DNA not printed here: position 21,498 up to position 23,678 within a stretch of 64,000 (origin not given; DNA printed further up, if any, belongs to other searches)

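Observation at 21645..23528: Bacterial-type acetyl-CoA carboxylase CT fused in reversed AccA-AccD order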

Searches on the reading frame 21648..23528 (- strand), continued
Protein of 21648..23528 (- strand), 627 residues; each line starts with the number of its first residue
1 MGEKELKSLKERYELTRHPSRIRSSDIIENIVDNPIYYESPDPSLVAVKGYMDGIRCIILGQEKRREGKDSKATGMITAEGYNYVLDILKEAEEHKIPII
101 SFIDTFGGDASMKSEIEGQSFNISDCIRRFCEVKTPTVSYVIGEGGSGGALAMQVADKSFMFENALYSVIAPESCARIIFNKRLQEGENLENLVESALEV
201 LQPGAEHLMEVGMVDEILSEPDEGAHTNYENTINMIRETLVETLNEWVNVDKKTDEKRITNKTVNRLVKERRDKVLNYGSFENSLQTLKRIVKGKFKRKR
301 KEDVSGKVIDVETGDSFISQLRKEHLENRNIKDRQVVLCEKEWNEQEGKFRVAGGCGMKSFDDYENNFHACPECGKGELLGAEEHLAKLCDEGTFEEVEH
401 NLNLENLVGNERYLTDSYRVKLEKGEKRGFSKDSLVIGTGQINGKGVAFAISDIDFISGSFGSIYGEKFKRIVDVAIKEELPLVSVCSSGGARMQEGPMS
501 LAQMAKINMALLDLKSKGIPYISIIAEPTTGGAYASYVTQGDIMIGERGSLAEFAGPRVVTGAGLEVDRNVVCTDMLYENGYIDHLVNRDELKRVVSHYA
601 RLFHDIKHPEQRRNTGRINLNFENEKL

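Call 26: search_solved_structures(query=window:21648-23528:-, max_evalue=0.00001, show_alignments=2)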
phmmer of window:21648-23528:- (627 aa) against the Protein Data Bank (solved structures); distinct sequences matched with E-value up to 0.00001: 47.
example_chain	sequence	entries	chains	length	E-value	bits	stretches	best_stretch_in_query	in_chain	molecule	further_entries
2f9y_B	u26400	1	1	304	6.2e-42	147.2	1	346-604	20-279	Acetyl-coenzyme A carboxylase carboxyl transferase subunit beta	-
8uxz_D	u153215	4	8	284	1e-41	146.5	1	346-602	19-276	Acetyl-coenzyme A carboxylase carboxyl transferase subunit beta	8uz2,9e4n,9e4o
9m70_A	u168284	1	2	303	3.3e-40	141.5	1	365-605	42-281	Acetyl-coenzyme A carboxylase carboxyl transferase subunit beta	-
2f9i_B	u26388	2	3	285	1.2e-37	133.1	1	364-606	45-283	acetyl-coenzyme A carboxylase carboxyl transferase subunit beta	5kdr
2f9i_A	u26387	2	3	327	3.6e-33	118.3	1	41-247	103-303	acetyl-coenzyme A carboxylase carboxyl transferase subunit alpha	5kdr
2f9y_A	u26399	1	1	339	2.3e-30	109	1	15-244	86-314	Acetyl-CoA carboxylase, Carboxyltransferase alpha chain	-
8uxz_A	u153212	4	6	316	2.4e-30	109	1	14-244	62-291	Acetyl-coenzyme A carboxylase carboxyl transferase subunit alpha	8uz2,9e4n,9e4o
9m70_B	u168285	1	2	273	2.6e-30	108.8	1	11-240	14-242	Acetyl-coenzyme A carboxylase carboxyl transferase subunit alpha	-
1vrg_A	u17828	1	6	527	4.3e-24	88.3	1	427-577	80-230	propionyl-CoA carboxylase, beta subunit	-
1x0u_A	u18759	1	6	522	8.1e-23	84.1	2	426-559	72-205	hypothetical methylmalonyl-CoA decarboxylase alpha subunit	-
9j0c_A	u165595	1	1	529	1.1e-22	83.6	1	427-560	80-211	Acyl-CoA carboxylase subunit beta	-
9kkm_A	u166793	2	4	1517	7.4e-20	74.3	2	417-560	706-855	Acetyl-CoA carboxylase multifunctional enzyme AccADCB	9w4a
3ibb_A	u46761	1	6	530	4.3e-17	65.2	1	432-561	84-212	Propionyl-CoA carboxylase complex B subunit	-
3ib9_A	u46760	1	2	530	5.5e-17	64.8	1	432-561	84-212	Propionyl-CoA carboxylase complex B subunit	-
3iav_A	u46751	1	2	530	8.1e-17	64.3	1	432-561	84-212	Propionyl-CoA carboxylase complex B subunit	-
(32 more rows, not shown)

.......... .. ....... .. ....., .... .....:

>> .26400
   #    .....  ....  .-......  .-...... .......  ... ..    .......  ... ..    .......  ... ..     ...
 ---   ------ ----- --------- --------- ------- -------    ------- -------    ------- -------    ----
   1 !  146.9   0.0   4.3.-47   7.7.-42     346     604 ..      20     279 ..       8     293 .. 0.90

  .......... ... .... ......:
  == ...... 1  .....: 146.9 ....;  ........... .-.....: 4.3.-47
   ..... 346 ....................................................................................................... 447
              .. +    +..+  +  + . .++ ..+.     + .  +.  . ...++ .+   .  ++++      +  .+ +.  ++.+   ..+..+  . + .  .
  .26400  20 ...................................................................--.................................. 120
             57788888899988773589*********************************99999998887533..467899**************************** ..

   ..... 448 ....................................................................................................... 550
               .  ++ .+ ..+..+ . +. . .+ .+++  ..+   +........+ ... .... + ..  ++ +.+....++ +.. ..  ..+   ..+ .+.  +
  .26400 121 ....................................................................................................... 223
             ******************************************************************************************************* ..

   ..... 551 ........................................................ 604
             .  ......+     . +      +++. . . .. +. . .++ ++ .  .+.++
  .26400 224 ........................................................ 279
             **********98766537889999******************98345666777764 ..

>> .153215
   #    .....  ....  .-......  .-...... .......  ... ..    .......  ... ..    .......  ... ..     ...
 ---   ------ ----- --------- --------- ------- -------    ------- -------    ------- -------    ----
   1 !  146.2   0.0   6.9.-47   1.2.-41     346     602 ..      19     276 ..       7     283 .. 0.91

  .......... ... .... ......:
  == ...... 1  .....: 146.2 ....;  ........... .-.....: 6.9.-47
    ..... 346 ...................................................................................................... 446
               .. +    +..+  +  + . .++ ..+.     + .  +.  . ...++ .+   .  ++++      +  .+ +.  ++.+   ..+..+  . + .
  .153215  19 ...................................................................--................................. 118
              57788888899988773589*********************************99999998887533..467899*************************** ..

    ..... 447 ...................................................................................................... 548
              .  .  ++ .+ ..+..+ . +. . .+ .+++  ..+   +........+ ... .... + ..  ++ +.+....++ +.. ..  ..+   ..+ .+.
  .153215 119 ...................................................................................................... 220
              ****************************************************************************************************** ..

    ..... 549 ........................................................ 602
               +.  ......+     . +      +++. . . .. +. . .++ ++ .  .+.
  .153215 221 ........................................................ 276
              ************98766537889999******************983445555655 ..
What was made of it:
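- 21714..22406 (-): AccD-like (beta) catalytic core, aa 375-605. E. coli AccD 2f9y_B at 6e-42 (call 26).
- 22047..22064 (-): SGGARM motif of the beta half (aa 489-494). Aligned to E. coli AccD 'sggarmqe' (call 26).
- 21930..21947 (-): PTTGGA motif of the beta half (aa 528-533), the glycine pair of the acyl-CoA site. Aligned to E. coli 'dptmgg' (call 26).
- On AccA/AccD-type acetyl-CoA carboxylase carboxyltransferase (EC 2.1.3.15): Aligned to E. coli AccD (call 26).
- On PccB-type acyl-CoA carboxylase beta subunit (the archaeal type): PccB chains score around 1e-24 against 6e-42 for AccD (call 26).
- Best solved relatives by sequence are E. coli, S. aureus and Chloroflexus AccD and AccA (call 26).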

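Call 32: search_protein_families(library=pfam, proteins=[L010:6402-9833:+, L010:9956-11788:+, L010:12589-13629:+, L010:13649-14311:+, L010:14311-15030:+], max_evalue=0.0001)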
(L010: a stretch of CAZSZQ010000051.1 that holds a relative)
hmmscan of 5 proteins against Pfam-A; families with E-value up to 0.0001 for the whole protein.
L010:6402-9833:+ (1144 aa): 2 families
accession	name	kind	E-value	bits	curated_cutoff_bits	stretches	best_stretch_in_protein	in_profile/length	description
PF13116.12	YhdP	-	3.7e-27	95.2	46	1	805-1089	933-1223/1224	YhdP protein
PF05359.17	DUF748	-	8.8e-06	24.5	50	1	16-330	19-337/1037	Domain of Unknown Function (DUF748)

L010:9956-11788:+ (611 aa): 3 families
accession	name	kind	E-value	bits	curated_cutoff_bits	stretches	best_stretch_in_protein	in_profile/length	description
PF03255.19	ACCA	-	6.9e-45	154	23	1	16-266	60-309/310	Acetyl co-enzyme A carboxylase carboxyltransferase-like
PF01039.27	Carboxyl_trans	-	2.6e-18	66.4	22.3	1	391-545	17-175/493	Carboxyl transferase domain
PF17848.7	Zn_ribbon_ACC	-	4.6e-06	27.2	24.5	1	338-358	6-26/26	Acetyl-CoA carboxylase zinc finger domain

L010:12589-13629:+ (347 aa): 1 family
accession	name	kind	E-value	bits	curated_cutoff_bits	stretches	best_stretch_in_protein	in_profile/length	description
PF00850.24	Hist_deacetyl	-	1.3e-100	337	27.9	1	21-308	1-297/298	Histone deacetylase domain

L010:13649-14311:+ (221 aa): 1 family
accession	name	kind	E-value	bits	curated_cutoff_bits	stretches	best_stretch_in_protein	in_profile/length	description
PF01168.26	Ala_racemase_N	-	2.7e-22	80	24.1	1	9-218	11-219/220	Alanine racemase, N-terminal domain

L010:14311-15030:+ (240 aa): 1 family
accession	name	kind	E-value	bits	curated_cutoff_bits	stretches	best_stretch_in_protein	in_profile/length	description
PF01171.26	ATP_bind_3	-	5.9e-18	65.7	27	1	28-190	1-160/182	PP-loop family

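Call 33: find_encoding_contigs(protein=P0041, flank=8000, max_places=1)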
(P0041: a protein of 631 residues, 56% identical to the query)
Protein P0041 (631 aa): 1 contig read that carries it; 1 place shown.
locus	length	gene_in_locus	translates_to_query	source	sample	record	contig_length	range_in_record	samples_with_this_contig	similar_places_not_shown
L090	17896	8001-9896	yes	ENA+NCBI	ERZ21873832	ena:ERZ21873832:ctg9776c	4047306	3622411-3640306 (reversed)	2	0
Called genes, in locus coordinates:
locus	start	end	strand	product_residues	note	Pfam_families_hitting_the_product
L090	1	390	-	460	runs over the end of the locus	PF12838:Fer4_7 (weak), PF13484:Fer4_16 (weak)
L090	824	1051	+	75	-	-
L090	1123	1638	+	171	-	PF13189:Cytidylate_kin2 (faint), PF13207:AAA_17 (faint), PF13238:AAA_18, PF13671:AAA_33 (weak), PF01202:SKI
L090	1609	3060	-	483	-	PF01938:TRAM, PF21579:PabTrmU54_TRAM_dom (faint), PF05958:tRNA_U5-meth_tr, PF13847:Methyltransf_31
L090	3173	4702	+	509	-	PF03853:YjeF_N, PF01256:Carb_kinase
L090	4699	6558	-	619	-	PF02518:HATPase_c (weak), PF00204:DNA_gyraseB, PF01751:Toprim, PF00986:DNA_gyraseB_C (faint)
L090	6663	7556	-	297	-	PF00892:EamA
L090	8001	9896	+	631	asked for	PF01039:Carboxyl_trans, PF03255:ACCA, PF01039:Carboxyl_trans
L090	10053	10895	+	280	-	PF12697:Abhydrolase_6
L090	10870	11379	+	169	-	PF04542:Sigma70_r2, PF08281:Sigma70_r4_2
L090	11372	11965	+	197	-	-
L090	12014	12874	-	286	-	PF13302:Acetyltransf_3 (faint), PF13420:Acetyltransf_4 (weak), PF13527:Acetyltransf_9 (faint), PF00583:Acetyltransf_1, PF13673:Acetyltransf_10 (weak), PF13508:Acetyltransf_7 (weak), PF08445:FR47 (faint)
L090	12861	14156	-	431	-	-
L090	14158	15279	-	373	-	PF13439:Glyco_transf_4, PF13579:Glyco_trans_4_4, PF20706:GT4-conflict (weak), PF00534:Glycos_transf_1, PF13692:Glyco_trans_1_4, PF13524:Glyco_trans_1_2 (weak)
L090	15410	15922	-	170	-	PF13238:AAA_18 (weak), PF13521:AAA_28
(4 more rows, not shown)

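Call 34: find_encoding_contigs(protein=P0098, flank=8000, max_places=1)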
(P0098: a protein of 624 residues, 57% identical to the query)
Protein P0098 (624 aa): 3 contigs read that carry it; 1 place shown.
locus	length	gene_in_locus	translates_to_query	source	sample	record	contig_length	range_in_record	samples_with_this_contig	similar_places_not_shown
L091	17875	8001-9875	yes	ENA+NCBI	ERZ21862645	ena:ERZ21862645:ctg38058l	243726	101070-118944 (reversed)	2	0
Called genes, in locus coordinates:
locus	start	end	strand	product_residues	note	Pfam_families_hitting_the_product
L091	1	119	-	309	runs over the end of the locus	PF00988:CPSase_sm_chain, PF00117:GATase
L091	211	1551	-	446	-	-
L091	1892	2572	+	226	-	PF07715:Plug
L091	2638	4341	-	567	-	PF01235:Na_Ala_symp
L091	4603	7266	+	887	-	PF06452:CBM9_1, PF19313:DUF5916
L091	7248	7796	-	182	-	PF00588:SpoU_methylase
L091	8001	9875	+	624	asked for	PF03255:ACCA, PF01039:Carboxyl_trans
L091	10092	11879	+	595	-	PF00750:tRNA-synt_1d, PF05746:DALR_1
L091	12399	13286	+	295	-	-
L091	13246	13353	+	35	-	-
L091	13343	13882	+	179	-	-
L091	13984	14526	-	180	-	PF01797:Y1_Tnp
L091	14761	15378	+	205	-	PF14329:DUF4386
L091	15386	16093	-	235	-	PF09603:Fib_succ_major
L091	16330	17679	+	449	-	PF02881:SRP54_N, PF06414:Zeta_toxin (weak), PF00448:SRP54, PF13401:AAA_22 (weak), PF02978:SRP_SPB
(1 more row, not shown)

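Call 42: search_protein_representatives(protein=window:21648-23528:-)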
Query: 627 residues. Proteins with E-value up to 0.001 (for the whole library): 8003; up to 1e-10: 3681; up to 1e-30: 512. The best 150 are listed.
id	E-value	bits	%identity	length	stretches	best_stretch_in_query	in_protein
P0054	1.0e-233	793.8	57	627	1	7-619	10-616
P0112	6.3e-122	424.6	43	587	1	14-605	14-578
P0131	1.2e-103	364.3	40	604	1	13-604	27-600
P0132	6.6e-99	348.6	55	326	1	7-302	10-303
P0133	4.7e-98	345.8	37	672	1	20-618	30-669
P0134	1.5e-93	330.9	36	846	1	15-599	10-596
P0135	8.7e-92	325.1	41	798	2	351-609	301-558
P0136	4.8e-90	319.4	39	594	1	11-599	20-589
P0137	1.1e-87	311.5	39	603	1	11-603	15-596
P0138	9.3e-86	305.2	38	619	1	15-580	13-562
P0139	3.6e-82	293.3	39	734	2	352-597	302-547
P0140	2.5e-81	290.5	39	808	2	342-600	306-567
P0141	3.2e-81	290.2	38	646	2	354-602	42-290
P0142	1.3e-76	275.0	60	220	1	411-620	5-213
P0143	1.6e-76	274.7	38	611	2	354-608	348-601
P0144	1.7e-76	274.6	38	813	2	352-606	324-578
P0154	5.9e-70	253.0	37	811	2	353-600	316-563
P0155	6.6e-69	249.5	33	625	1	11-598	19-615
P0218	1.6e-52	195.5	34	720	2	369-587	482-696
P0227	3.6e-51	191.0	30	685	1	38-598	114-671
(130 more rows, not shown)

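Call 44: search_protein_families(library=pfam, proteins=[P0134, P0135, P0139, P0140, P0144, P0154, P0133, P0131, P0218, P0227], max_evalue=0.001)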
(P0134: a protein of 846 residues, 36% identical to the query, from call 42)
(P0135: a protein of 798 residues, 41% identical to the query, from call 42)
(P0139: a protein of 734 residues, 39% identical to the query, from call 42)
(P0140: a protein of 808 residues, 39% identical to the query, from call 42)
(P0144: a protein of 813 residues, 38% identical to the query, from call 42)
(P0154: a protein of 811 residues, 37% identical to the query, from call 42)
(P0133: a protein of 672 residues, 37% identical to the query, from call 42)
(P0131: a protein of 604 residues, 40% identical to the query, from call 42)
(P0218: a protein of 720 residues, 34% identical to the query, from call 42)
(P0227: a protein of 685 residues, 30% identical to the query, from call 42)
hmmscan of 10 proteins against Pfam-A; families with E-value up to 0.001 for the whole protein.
P0134 (846 aa): 4 families
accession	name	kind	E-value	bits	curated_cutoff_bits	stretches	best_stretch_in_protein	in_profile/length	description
PF03255.19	ACCA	-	1.5e-50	172.6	23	1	11-254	60-306/310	Acetyl co-enzyme A carboxylase carboxyltransferase-like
PF01039.27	Carboxyl_trans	-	7.4e-31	107.7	22.3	2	418-558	34-174/493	Carboxyl transferase domain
PF13646.12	HEAT_2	-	7.4e-10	39.4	27.7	1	669-749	2-81/88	HEAT repeats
PF02985.28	HEAT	-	2.4e-05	24.6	23.5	0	702-721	5-24/31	HEAT repeat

P0135 (798 aa): 4 families
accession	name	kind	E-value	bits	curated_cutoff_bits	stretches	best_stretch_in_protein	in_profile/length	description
PF03255.19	ACCA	-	1.3e-53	182.7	23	1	11-256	61-309/310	Acetyl co-enzyme A carboxylase carboxyltransferase-like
PF01039.27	Carboxyl_trans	-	5.1e-32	111.6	22.3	2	363-520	26-184/493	Carboxyl transferase domain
PF13646.12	HEAT_2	-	4.1e-13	49.8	27.7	1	627-708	2-82/88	HEAT repeats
PF02985.28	HEAT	-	6.3e-05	23.3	23.5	0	627-652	3-27/31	HEAT repeat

P0139 (734 aa): 4 families
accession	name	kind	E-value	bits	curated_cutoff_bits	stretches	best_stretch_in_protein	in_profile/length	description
PF03255.19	ACCA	-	2.1e-54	185.2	23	1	9-260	56-310/310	Acetyl co-enzyme A carboxylase carboxyltransferase-like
PF01039.27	Carboxyl_trans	-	9.3e-30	104.1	22.3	2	368-530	31-195/493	Carboxyl transferase domain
PF13646.12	HEAT_2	-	3.5e-07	30.8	27.7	1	627-686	3-60/88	HEAT repeats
PF02985.28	HEAT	-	0.00044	20.7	23.5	0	657-679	3-25/31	HEAT repeat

P0140 (808 aa): 4 families
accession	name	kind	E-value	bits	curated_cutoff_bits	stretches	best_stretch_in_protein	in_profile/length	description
PF03255.19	ACCA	-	1.4e-54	185.8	23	1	11-252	61-305/310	Acetyl co-enzyme A carboxylase carboxyltransferase-like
PF01039.27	Carboxyl_trans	-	4.2e-25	88.8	22.3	1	397-529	42-175/493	Carboxyl transferase domain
PF13646.12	HEAT_2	-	1.3e-07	32.3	27.7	1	620-694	10-87/88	HEAT repeats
PF02985.28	HEAT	-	2.3e-05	24.7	23.5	0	642-668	2-27/31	HEAT repeat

P0144 (813 aa): 5 families
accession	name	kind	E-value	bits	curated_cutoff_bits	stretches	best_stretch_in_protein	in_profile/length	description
PF03255.19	ACCA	-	1.5e-47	162.8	23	1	6-258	54-310/310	Acetyl co-enzyme A carboxylase carboxyltransferase-like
PF01039.27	Carboxyl_trans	-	2e-26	93.1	22.3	2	388-533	30-174/493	Carboxyl transferase domain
PF13646.12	HEAT_2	-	4.6e-14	52.9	27.7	2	646-719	1-73/88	HEAT repeats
PF02985.28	HEAT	-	1.7e-09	37.5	23.5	0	646-672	2-27/31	HEAT repeat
PF06833.16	MdcE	-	2.1e-06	28.1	32.7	1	86-250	18-183/196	Malonate decarboxylase gamma subunit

P0154 (811 aa): 4 families
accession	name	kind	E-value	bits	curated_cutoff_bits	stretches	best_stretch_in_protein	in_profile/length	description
PF03255.19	ACCA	-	7.1e-45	153.9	23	1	38-257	92-309/310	Acetyl co-enzyme A carboxylase carboxyltransferase-like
PF01039.27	Carboxyl_trans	-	1.2e-22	80.7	22.3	1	380-525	39-175/493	Carboxyl transferase domain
PF13646.12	HEAT_2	-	8.5e-07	29.6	27.7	1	629-712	1-83/88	HEAT repeats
PF02985.28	HEAT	-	1.5e-05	25.3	23.5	0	629-655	2-27/31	HEAT repeat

P0133 (672 aa): 2 families
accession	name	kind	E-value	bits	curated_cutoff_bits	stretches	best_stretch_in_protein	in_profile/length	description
PF03255.19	ACCA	-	6.4e-34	118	23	1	51-289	90-297/310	Acetyl co-enzyme A carboxylase carboxyltransferase-like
PF01039.27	Carboxyl_trans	-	2.2e-17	63.3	22.3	2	465-612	27-174/493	Carboxyl transferase domain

P0131 (604 aa): 2 families
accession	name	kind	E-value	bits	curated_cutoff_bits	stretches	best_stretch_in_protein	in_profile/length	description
PF03255.19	ACCA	-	3.5e-62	210.8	23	1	26-277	56-310/310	Acetyl co-enzyme A carboxylase carboxyltransferase-like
PF01039.27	Carboxyl_trans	-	1.3e-24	87.2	22.3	2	427-561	43-175/493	Carboxyl transferase domain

P0218 (720 aa): 2 families
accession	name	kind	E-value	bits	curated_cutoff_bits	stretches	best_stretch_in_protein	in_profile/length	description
PF03255.19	ACCA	-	1.5e-67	228.4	23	1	33-297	11-269/310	Acetyl co-enzyme A carboxylase carboxyltransferase-like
PF01039.27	Carboxyl_trans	-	4.2e-33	115.2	22.3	2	503-677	18-182/493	Carboxyl transferase domain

P0227 (685 aa): 3 families
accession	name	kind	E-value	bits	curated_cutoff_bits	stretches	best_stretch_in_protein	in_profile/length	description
PF03255.19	ACCA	-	6.5e-71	239.5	23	1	32-319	6-292/310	Acetyl co-enzyme A carboxylase carboxyltransferase-like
PF01039.27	Carboxyl_trans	-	4e-27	95.4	22.3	2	499-665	40-207/493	Carboxyl transferase domain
PF00378.25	ECH_1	-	1.9e-05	24.6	27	1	194-320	75-204/251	Enoyl-CoA hydratase/isomerase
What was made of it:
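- HEAT-repeat-extended versions exist (call 44).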
